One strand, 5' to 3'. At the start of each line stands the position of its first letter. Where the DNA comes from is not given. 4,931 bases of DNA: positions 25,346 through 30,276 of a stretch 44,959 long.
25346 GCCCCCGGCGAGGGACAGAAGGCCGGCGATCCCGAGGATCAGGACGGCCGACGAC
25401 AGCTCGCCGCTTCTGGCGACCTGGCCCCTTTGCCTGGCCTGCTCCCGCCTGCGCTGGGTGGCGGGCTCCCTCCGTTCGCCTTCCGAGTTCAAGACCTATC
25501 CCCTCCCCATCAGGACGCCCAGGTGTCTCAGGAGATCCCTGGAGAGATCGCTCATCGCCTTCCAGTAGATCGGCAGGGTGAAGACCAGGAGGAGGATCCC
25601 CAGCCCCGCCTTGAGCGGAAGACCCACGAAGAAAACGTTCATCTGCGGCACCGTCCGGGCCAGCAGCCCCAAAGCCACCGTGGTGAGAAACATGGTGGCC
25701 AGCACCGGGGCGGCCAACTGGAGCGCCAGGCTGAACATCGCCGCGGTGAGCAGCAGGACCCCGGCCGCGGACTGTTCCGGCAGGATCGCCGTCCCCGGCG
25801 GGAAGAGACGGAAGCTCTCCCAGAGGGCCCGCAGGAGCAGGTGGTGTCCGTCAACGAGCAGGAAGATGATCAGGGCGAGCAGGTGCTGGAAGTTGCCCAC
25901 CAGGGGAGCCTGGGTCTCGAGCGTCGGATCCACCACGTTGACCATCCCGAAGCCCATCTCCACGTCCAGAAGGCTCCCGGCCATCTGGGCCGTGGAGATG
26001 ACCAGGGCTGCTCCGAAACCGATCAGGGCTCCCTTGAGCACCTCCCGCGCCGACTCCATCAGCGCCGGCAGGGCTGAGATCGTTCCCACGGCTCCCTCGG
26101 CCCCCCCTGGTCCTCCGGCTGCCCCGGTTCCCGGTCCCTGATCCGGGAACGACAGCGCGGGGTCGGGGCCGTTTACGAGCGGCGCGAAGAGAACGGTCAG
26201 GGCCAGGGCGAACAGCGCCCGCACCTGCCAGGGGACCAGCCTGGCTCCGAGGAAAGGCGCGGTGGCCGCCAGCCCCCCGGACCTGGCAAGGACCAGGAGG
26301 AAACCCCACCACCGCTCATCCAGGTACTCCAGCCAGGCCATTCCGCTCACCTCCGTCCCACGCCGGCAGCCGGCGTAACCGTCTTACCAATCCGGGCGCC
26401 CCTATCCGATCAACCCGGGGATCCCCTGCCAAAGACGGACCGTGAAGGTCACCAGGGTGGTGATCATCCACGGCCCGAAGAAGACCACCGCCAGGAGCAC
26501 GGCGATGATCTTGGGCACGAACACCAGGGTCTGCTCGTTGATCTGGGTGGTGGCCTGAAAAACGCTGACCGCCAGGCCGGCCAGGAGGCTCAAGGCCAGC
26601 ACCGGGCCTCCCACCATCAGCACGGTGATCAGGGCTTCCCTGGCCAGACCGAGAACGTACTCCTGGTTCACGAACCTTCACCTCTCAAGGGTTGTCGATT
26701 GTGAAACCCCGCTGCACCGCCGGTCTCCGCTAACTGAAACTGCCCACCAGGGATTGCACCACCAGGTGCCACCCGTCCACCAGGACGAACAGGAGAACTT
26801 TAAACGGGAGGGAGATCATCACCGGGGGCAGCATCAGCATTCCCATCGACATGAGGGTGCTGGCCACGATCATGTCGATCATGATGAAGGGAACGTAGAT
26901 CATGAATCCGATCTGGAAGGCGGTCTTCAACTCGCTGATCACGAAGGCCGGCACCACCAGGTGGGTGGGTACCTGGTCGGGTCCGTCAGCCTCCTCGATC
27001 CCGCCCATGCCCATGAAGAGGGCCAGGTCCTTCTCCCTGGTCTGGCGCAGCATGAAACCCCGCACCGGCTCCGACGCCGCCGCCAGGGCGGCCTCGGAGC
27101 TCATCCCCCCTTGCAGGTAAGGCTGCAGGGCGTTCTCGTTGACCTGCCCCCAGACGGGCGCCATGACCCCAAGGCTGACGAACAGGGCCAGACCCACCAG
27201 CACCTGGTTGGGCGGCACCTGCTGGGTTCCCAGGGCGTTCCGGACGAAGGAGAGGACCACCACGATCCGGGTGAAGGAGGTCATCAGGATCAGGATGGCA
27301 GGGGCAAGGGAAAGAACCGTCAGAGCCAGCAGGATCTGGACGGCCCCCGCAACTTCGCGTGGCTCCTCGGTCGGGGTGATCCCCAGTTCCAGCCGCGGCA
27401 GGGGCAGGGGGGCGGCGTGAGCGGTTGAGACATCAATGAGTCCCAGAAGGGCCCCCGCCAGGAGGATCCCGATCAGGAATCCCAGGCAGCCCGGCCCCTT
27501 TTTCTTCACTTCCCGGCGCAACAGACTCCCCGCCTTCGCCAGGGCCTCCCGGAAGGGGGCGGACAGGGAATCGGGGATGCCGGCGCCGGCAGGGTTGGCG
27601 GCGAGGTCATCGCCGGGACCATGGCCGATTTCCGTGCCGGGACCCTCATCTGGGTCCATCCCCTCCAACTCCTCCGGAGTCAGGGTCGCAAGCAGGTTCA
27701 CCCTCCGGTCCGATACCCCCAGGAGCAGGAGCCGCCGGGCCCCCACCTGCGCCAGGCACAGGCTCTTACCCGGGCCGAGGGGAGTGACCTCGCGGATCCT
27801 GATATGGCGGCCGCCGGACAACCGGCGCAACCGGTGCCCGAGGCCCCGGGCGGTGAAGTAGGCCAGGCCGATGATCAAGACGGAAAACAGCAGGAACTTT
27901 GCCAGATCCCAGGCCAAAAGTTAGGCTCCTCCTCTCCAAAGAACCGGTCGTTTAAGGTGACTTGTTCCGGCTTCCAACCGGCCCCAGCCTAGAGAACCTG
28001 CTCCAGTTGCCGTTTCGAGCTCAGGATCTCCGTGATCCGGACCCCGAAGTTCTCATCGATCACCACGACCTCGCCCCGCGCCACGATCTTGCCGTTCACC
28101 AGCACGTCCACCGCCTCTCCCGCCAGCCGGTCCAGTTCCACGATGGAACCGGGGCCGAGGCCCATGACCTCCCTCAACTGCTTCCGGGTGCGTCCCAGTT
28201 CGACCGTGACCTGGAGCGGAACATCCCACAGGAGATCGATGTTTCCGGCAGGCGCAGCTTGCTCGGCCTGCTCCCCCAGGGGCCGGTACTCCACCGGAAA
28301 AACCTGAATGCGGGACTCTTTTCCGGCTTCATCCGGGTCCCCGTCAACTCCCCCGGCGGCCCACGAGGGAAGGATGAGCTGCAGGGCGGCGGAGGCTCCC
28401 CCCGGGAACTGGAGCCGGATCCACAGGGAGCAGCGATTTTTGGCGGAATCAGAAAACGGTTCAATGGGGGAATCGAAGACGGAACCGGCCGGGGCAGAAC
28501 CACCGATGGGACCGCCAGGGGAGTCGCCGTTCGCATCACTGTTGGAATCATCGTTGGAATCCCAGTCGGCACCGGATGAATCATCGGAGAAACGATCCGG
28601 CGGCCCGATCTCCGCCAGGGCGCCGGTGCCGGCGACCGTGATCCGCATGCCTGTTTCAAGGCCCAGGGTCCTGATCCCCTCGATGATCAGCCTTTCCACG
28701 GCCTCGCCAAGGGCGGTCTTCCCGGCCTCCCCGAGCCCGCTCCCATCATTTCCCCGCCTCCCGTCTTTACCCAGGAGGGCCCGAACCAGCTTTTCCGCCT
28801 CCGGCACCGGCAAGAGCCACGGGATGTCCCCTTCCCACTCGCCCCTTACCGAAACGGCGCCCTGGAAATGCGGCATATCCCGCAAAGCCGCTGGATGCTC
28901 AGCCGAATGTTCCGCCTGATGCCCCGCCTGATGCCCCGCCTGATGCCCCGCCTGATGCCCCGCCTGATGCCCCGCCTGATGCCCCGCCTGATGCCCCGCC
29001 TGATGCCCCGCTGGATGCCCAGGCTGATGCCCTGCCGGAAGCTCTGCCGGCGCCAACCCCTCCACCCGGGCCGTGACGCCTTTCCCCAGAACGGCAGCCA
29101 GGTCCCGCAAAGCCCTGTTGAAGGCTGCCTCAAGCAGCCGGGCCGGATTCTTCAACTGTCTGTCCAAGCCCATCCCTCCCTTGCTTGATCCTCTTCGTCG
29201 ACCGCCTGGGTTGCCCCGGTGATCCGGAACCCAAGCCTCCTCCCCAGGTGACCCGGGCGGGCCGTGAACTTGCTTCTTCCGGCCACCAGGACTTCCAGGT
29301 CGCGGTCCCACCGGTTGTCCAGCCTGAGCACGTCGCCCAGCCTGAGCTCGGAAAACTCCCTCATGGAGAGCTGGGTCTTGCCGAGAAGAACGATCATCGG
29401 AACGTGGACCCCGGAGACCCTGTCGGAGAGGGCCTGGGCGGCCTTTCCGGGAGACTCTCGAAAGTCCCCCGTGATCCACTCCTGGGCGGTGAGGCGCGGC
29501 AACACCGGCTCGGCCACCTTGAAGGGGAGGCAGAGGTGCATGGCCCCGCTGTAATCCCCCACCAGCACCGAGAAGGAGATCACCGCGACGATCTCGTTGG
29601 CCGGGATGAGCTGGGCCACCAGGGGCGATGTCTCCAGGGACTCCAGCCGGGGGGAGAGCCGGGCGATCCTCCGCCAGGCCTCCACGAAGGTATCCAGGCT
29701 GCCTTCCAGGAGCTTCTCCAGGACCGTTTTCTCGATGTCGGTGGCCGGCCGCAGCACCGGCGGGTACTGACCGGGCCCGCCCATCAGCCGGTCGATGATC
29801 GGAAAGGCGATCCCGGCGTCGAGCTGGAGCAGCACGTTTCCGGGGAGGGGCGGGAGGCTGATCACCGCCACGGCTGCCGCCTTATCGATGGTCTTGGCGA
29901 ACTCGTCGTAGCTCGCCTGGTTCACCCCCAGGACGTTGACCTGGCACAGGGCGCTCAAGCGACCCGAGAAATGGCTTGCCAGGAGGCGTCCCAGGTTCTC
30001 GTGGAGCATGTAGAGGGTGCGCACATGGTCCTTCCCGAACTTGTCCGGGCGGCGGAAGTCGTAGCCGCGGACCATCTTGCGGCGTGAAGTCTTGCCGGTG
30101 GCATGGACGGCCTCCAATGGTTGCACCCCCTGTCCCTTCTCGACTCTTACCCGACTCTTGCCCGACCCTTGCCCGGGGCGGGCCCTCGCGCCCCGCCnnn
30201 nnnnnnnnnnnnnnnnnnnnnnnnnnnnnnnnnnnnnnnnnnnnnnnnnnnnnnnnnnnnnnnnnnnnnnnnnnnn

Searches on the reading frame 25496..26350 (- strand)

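Call 13: search_protein_families(library=pfam, proteins=[window:25496-26350:-], max_evalue=0.00001)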
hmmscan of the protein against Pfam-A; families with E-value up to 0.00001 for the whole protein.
window:25496-26350:- (284 aa): 1 family
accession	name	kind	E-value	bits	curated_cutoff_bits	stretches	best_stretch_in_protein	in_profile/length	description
PF01311.25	Bac_export_1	-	3.6e-64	217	27.8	1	16-270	3-227/230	Bacterial export proteins, family 1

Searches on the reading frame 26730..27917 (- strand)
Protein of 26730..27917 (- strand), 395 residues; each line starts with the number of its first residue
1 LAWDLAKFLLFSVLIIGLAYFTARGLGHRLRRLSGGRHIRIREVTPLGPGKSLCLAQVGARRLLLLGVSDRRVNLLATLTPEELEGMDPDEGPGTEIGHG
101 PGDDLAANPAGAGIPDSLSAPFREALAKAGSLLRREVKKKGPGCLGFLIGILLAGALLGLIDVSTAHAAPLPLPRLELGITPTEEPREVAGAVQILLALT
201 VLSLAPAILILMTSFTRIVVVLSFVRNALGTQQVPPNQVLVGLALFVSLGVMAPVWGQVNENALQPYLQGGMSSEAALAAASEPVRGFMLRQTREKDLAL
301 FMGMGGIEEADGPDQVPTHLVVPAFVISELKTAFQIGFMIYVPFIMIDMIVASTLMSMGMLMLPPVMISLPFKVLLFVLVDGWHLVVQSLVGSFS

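Call 13: search_protein_families(library=pfam, proteins=[window:26730-27917:-], max_evalue=0.00001)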
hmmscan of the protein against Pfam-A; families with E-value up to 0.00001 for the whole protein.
window:26730-27917:- (395 aa): 2 families
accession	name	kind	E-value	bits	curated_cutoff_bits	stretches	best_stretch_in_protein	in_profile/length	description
PF00813.25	FliP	-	2.9e-82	275.7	26.9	1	199-390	2-191/191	FliP family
PF04347.18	FliO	-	5e-11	43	22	1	20-89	1-71/91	Flagellar biosynthesis protein, FliO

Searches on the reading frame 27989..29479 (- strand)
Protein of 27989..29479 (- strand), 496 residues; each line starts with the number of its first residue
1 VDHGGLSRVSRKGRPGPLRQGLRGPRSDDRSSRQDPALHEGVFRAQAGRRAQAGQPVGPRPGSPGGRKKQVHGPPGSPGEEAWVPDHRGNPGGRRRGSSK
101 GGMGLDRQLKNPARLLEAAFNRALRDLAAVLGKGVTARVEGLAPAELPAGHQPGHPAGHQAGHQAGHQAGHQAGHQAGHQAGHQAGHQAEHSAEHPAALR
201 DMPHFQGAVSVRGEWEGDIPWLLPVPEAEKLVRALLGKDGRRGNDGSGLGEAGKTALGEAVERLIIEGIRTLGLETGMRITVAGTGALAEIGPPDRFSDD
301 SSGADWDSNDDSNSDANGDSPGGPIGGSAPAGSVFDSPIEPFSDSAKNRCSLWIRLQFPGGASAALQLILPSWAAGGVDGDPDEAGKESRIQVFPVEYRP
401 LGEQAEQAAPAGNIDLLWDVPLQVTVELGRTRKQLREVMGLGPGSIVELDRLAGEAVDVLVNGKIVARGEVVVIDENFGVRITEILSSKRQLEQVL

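Call 13: search_protein_families(library=pfam, proteins=[window:27989-29479:-], max_evalue=0.00001)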
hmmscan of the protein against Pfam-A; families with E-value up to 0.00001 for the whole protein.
window:27989-29479:- (496 aa): 1 family
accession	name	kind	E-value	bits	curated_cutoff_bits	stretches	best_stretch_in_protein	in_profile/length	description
PF01052.25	FliMN_C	-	8.6e-26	90.1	23.8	1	416-486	2-72/73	Type III flagellar switch regulator (C-ring) FliN C-term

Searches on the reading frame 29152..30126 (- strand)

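Call 13: search_protein_families(library=pfam, proteins=[window:29152-30126:-], max_evalue=0.00001)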
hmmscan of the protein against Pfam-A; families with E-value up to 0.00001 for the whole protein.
window:29152-30126:- (324 aa): 2 families
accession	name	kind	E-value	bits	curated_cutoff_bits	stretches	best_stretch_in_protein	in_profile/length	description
PF02154.20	FliM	-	1.3e-49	169.2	27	1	22-212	1-192/192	Flagellar motor switch protein FliM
PF01052.25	FliMN_C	-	1e-17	64.3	23.8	1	236-304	2-70/73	Type III flagellar switch regulator (C-ring) FliN C-term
